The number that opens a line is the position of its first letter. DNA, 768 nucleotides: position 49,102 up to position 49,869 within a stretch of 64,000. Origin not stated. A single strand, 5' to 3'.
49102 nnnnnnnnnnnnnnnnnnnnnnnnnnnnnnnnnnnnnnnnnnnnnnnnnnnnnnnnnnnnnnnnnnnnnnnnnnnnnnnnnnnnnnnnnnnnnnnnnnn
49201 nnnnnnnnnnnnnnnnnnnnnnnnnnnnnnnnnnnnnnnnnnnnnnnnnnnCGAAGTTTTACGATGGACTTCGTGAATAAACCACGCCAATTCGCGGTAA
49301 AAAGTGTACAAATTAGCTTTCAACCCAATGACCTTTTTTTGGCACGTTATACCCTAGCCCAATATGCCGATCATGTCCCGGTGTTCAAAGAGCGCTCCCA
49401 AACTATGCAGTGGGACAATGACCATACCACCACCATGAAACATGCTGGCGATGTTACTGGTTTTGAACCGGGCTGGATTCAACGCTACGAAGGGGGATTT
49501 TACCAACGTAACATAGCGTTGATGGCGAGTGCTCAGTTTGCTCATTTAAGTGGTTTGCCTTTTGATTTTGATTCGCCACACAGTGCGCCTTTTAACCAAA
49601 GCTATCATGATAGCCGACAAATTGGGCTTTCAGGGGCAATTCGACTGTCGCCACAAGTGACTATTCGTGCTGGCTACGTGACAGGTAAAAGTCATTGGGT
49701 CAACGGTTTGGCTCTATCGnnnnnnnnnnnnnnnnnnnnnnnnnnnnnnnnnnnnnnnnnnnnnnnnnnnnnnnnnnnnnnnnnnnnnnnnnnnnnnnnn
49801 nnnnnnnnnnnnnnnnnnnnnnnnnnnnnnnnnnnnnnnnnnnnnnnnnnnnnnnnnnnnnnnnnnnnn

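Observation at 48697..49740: N-terminus of the giant ORF looks like the front part of a porin-type beta-barrel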

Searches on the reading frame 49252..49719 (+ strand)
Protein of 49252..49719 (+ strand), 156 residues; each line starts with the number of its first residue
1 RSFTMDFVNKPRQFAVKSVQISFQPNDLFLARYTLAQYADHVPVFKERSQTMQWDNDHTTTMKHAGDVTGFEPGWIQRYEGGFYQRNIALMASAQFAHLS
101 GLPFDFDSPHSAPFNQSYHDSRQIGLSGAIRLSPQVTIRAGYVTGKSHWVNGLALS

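Call 93: search_protein_families(library=pfam, max_evalue=10, proteins=[window:49252-49719:+])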
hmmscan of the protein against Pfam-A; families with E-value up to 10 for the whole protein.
seq(156 aa): 0 families

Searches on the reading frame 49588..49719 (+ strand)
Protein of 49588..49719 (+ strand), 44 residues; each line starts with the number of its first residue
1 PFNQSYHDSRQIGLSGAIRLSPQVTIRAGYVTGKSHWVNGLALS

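Call 93: search_protein_families(library=pfam, max_evalue=10, proteins=[window:49588-49719:+])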
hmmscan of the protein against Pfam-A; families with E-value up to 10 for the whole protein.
seq(44 aa): 1 family
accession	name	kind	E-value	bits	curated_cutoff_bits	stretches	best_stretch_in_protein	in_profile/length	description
PF00766.25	ETF_alpha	-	0.11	13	27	1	6-41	47-80/81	Electron transfer flavoprotein FAD-binding domain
